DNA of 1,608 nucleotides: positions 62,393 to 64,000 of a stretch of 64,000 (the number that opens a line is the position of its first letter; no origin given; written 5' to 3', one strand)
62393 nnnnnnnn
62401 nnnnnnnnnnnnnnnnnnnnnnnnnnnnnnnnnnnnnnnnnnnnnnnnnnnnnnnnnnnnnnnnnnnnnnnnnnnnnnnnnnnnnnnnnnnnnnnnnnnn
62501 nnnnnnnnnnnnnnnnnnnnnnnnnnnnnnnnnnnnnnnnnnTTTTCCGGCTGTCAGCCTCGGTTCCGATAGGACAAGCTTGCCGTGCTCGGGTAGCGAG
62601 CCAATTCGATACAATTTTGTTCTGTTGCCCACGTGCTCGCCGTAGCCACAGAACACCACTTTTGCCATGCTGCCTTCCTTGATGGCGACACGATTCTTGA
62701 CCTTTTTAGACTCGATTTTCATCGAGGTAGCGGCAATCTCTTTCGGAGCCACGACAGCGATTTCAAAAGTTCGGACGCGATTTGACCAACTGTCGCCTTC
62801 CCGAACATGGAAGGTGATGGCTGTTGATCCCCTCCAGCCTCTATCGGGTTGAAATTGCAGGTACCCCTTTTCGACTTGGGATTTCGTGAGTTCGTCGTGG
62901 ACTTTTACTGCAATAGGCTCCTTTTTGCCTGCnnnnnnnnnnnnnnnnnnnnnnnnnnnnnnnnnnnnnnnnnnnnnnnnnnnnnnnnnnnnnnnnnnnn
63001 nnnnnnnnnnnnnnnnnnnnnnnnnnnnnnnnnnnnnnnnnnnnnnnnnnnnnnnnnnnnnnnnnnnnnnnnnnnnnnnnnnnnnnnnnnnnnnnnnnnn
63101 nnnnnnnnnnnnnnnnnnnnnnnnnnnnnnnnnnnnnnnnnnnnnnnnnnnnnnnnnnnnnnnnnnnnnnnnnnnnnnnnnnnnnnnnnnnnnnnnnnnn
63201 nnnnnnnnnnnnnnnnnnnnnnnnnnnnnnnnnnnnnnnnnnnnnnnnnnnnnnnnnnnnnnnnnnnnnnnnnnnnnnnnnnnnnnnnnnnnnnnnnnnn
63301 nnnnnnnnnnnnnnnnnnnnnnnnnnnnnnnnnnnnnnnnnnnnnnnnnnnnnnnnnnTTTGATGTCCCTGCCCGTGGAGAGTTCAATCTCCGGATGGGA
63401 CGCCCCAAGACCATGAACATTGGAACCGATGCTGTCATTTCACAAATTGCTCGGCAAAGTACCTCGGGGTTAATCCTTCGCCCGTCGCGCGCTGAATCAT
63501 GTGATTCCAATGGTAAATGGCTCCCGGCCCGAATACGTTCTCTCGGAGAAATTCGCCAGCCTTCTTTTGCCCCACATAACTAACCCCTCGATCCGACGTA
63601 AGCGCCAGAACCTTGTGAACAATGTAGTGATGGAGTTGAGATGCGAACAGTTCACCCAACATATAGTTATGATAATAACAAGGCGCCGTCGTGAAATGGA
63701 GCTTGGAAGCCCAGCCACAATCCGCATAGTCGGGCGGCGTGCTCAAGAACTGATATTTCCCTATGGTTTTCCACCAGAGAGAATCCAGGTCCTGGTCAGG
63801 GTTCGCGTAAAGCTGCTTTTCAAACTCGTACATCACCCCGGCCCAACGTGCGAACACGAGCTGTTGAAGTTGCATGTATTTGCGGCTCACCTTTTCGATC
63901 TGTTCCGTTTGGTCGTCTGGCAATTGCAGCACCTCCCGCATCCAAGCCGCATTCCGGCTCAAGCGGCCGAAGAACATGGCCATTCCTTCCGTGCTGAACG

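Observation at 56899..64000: Peptidase-transporter-glycyl-radical-enzyme operon: candidate anaerobic hydroxyproline / collagen-peptide catabolism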

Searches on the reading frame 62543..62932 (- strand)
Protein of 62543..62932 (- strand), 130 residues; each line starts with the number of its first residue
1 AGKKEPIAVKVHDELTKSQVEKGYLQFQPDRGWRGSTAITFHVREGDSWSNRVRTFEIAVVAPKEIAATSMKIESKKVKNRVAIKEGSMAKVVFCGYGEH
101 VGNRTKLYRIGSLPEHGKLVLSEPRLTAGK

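Call 80: search_protein_representatives(protein=window:62543-62932:-)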
Query: 130 residues. Proteins with E-value up to 0.001 (for the whole library): 482; up to 1e-10: 118; up to 1e-30: 14. The best 150 are listed.
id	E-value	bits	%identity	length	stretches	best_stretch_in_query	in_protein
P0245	2.6e-155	525.0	32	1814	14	7-129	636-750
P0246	2.3e-93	324.9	34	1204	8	7-129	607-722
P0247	2.2e-92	321.7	29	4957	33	6-121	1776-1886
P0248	1.9e-73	260.6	32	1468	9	13-68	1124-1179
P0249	9.4e-69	245.4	32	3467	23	5-125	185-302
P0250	4.2e-67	240.1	31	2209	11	9-114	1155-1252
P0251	4.7e-57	207.6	34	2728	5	11-129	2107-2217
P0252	7.9e-54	197.2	26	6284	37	23-69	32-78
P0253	2.8e-45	169.6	25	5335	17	23-129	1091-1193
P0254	2.1e-43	163.5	28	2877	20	12-128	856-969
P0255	5.8e-39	149.2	26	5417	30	26-65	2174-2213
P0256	7.3e-39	148.9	31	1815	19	23-70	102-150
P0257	3.8e-35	136.8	27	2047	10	21-122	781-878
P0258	2.2e-34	134.4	27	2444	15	7-67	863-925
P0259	1.1e-30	122.4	32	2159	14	11-120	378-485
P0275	1.2e-22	96.5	36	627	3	8-129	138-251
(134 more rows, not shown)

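Call 81: search_protein_families(library=pfam, proteins=[P0246, P0275, window:62543-62932:-], max_evalue=0.1)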
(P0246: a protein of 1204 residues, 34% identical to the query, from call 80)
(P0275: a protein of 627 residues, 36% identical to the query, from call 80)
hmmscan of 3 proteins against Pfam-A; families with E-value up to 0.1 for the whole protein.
P0246 (1204 aa): 9 families
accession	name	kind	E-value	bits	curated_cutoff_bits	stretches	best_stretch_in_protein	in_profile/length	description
PF16184.11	Cadherin_3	-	2.3e-57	192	25.5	7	135-209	22-96/106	Cadherin-like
PF17803.7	Cadherin_4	-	2.8e-56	188.4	25.1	8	214-276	1-65/71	Bacterial cadherin-like domain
PF17963.7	Big_9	-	2.3e-53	179.5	23.6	7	5-102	1-83/89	Bacterial Ig domain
PF17892.7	Cadherin_5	-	7e-38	128.8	26.5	7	4-101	1-90/98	Cadherin-like domain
PF12395.13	DUF3658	-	5.6e-12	46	23.3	0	357-388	69-100/107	Protein of unknown function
PF20842.4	Rax2_2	-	9.3e-10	39.2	27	0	16-56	53-93/146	Rax2 second domain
PF02630.20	SCO1-SenC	-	6.6e-05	23.3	22.8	0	325-375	60-107/134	SCO1/SenC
PF00041.27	fn3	-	0.0024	18.5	25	0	121-165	3-44/84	Fibronectin type III domain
PF08327.17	AHSA1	-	0.019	15.6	22.1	0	661-701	73-108/125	Activator of Hsp90 ATPase homolog 1-like protein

P0275 (627 aa): 7 families
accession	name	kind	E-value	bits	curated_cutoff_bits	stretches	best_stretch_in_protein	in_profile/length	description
PF16184.11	Cadherin_3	-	2.5e-18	66.4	25.5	2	203-299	8-106/106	Cadherin-like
PF17963.7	Big_9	-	3.2e-12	47.6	23.6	2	85-188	1-88/89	Bacterial Ig domain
PF17892.7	Cadherin_5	-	2.9e-10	40.3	26.5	2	84-188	1-97/98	Cadherin-like domain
PF17803.7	Cadherin_4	-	4e-09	37.3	25.1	2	184-246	1-66/71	Bacterial cadherin-like domain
PF16537.11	T2SSB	-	0.0014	18.7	28.4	0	125-147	13-35/60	Type II secretion system protein B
PF12395.13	DUF3658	-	0.012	16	23.3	0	107-139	69-101/107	Protein of unknown function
PF17954.7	Pirin_C_2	-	0.058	14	22.9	0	237-268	46-77/86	Quercetinase C-terminal cupin domain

window:62543-62932:- (130 aa): 0 families

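Call 83: predict_structure(alignment_id=A2)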
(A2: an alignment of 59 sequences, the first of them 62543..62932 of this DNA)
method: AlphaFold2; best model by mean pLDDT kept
length: 130 residues; sequences in the alignment: 59
mean_pLDDT: 89.7   pTM: 0.82
mean pLDDT of the five models: 89.7, 89.0, 88.7, 88.6, 87.5
residues with pLDDT >= 90: 98; 70-90: 21; 50-70: 2; < 50: 9
segments of 3 or more residues with pLDDT < 50: 1-3, 125-130
pLDDT, mean of each block of 10 residues (from residue 1): 73 95 95 97 93 96 95 89 96 89 94 97 57
secondary structure, 60 per line:
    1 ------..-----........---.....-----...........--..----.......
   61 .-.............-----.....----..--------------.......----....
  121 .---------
elements in order: E14-16 H17-21 E25-29 E35-45 E54-61 H63-75 E81-85 E106-112 E117-121

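Call 85: fold_search(model_id=the predicted structure, library=pdb)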
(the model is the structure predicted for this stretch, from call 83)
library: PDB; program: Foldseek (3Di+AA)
matches with E <= 10: 474; with E <= 0.001: 0
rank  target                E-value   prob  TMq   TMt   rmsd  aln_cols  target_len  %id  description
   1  7ets_A                1.7e-01  0.18  0.22  0.16   8.0       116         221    9  Crystal structure of crp protein from Gardnerella Vaginalis (released 2022-04-27)
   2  7rro_XA               2.8e-01  0.18  0.31  0.25  10.4       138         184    4  Structure of the 48-nm repeat doublet microtubule from bovine tracheal cilia (released 2021-10-27)
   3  9hgn_A                2.8e-01  0.03  0.13  0.06  34.4       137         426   11  Cryo-EM structure of VSV-Indiana (MUDD-SUMMERS strain) glycoprotein under its acidic conformation (released 2025-10-22)
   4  8cjz_A                5.1e-01  0.09  0.27  0.27   8.8       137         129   10  Carin1 bacteriophage mature capsid (released 2023-03-15)
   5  7m0g_MODEL_1_A        5.7e-01  0.30  0.25  0.21   4.9        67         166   13  Magic Angle Spinning NMR Structure of Human Cofilin-2 Assembled on Actin Filaments (released 2022-04-20)
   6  5i2m_C                6.0e-01  0.04  0.17  0.07  36.0       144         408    8  CRYSTAL STRUCTURE OF VSV-INDIANA (MUDD-SUMMERS STRAIN) GLYCOPROTEIN UNDER ITS ACIDIC CONFORMATION (released 2016-02-24)
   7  5i2s_A                6.4e-01  0.04  0.18  0.07  20.9       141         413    8  PREFUSION FORM OF THE VESICULAR STOMATITIS VIRUS GLYCOPROTEIN G ECTODOMAIN (released 2016-03-02)
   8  5i2m_B                6.8e-01  0.02  0.12  0.06  35.4       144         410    9  CRYSTAL STRUCTURE OF VSV-INDIANA (MUDD-SUMMERS STRAIN) GLYCOPROTEIN UNDER ITS ACIDIC CONFORMATION (released 2016-02-24)
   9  8t6y_A                7.2e-01  0.06  0.17  0.03  16.3       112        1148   13  SpRY-Cas9:gRNA complex bound to non-target DNA with 1 bp R-loop (released 2024-05-01)
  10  5yu8_H                8.1e-01  0.21  0.22  0.19   4.5        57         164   16  Cofilin decorated actin filament (released 2018-05-23)
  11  7bqc_MODEL_1_A        8.6e-01  0.25  0.25  0.25   4.3        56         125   11  Solution NMR structure of NF4; de novo designed protein with a novel fold (released 2021-03-24)
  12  6u08_E                8.6e-01  0.04  0.15  0.15  13.3       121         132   10  Double-stranded DNA-specific cytidine deaminase type VI secretion system effector and cognate immunity complex from Bu (released 2020-07-15)
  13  4bex                  9.6e-01  0.16  0.23  0.20   5.0        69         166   16  Structure of human Cofilin1 (released 2013-08-28)
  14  7fcn_A                1.0e+00  0.13  0.31  0.36   7.0       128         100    6  Crystal strcture of PirA insecticidal protein from Photorhabdus akhurstii (released 2022-07-20)
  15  8e5d_A                1.1e+00  0.04  0.15  0.15  12.9       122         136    7  Crystal structure of double-stranded DNA deaminase toxin DddA in complex with DNA with the target cytosine parked in t (released 2023-05-24)
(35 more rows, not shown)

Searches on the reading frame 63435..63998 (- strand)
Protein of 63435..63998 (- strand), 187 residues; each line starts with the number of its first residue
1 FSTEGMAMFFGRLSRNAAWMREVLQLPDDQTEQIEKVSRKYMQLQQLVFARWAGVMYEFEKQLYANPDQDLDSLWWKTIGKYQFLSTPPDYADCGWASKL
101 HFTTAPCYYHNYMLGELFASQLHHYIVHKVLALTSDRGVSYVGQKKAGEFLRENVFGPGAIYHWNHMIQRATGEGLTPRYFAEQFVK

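Call 5: search_protein_families(library=pfam, proteins=[window:63435-63998:-])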
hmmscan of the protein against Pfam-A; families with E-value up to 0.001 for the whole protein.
window:63435-63998:- (187 aa): 1 family
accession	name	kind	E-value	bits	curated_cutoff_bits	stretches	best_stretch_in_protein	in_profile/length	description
PF02074.21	Peptidase_M32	-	3.5e-07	29.7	25.1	1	57-183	358-483/489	Carboxypeptidase Taq (M32) metallopeptidase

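Call 6: search_protein_families(library=ncbifam, proteins=[window:63435-63998:-])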
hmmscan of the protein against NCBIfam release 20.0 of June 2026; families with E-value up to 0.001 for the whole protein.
window:63435-63998:- (187 aa): 1 family
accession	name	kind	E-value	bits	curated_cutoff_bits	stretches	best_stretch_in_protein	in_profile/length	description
TIGR02290.1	M3_fam_3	subfamily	5.7e-05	22.3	561.7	1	55-124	452-528/587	M3 family oligoendopeptidase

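Call 28: find_homologous_proteins(query=window:63435-63998:-)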
Query window:63435-63998:- (187 aa): 263 proteins with E <= 0.001 among 284 candidates; the best 120 are listed.
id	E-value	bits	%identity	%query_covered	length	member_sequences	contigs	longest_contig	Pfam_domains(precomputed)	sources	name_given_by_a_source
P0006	1.2e-88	314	70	99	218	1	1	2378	PF02074.22,PF01432.27,PF01401.25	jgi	jgi:peptidyl-dipeptidase A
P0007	3.5e-88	312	70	100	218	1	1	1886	PF02074.22,PF01432.27,PF01401.25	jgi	jgi:peptidyl-dipeptidase A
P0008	2.4e-85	303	69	99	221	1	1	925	PF02074.22,PF01432.27,PF01401.25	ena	-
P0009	2.4e-85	303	69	100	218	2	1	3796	PF02074.22,PF01432.27,PF01401.25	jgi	jgi:peptidyl-dipeptidase A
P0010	3.6e-85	303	68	100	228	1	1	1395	PF02074.22,PF01432.27,PF01401.25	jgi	-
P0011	3.7e-85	302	68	100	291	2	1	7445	PF02074.22,PF01432.27,PF01401.25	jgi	jgi:peptidyl-dipeptidase A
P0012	5.8e-85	302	67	100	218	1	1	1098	PF02074.22,PF01432.27,PF01401.25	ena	-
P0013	6.3e-85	302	69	96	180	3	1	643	PF02074.22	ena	-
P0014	1.0e-84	301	68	100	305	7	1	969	PF02074.22,PF01432.27,PF01401.25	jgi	jgi:peptidyl-dipeptidase A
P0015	1.4e-84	301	68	100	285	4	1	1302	PF02074.22,PF01432.27,PF01401.25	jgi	jgi:peptidyl-dipeptidase A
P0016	2.2e-84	300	67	100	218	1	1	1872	PF01401.25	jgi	jgi:peptidyl-dipeptidase A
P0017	2.3e-84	300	69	100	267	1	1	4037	PF02074.22,PF01432.27,PF01401.25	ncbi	-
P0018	2.7e-84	300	67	100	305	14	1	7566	PF02074.22,PF01432.27,PF01401.25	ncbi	ncbi:hypothetical protein ES707_16326 [subsurface metagenome]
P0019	1.4e-83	297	66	100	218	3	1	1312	PF02074.22,PF01432.27,PF01401.25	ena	-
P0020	1.9e-83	297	67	100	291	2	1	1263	PF02074.22,PF01432.27,PF01401.25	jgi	jgi:peptidyl-dipeptidase A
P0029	4.5e-82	292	67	100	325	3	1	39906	PF02074.22,PF01432.27,PF01401.25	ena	-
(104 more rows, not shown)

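Call 30: find_encoding_contigs(protein=P0029, flank=10000, max_places=3)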
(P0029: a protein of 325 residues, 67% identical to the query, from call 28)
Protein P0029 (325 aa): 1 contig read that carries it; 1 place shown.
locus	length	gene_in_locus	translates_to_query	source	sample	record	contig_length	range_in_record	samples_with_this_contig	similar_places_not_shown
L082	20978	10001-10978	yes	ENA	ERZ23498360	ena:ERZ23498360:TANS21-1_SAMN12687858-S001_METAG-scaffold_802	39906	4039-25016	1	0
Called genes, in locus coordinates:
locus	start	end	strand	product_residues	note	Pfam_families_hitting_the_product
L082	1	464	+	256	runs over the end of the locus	PF07722:Peptidase_C26, PF00117:GATase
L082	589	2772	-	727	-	-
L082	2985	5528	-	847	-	PF18582:HZS_alpha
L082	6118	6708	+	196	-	PF04055:Radical_SAM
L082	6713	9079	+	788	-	PF02901:PFL-like, PF01228:Gly_radical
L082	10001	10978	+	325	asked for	PF01401:Peptidase_M2, PF01432:Peptidase_M3, PF02074:Peptidase_M32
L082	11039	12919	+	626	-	PF00474:SSF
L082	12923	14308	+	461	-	PF05195:AMP_N, PF00557:Peptidase_M24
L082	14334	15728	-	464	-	PF00682:HMGL-like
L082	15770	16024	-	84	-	PF00550:PP-binding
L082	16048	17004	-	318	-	PF00132:Hexapep (faint)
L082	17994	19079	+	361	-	PF00930:DPPIV_N (faint), PF26549:Tricorn_N (faint), PF26550:Tricorn_2nd (weak), PF07676:PD40 (faint), PF08662:eIF2A (faint), PF25174:Beta-prop_THOC3 (faint), PF00400:WD40 (faint)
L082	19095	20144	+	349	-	PF26549:Tricorn_N (faint), PF07676:PD40 (faint), PF26550:Tricorn_2nd (faint)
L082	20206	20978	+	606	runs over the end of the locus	PF03781:FGE-sulfatase, PF00850:Hist_deacetyl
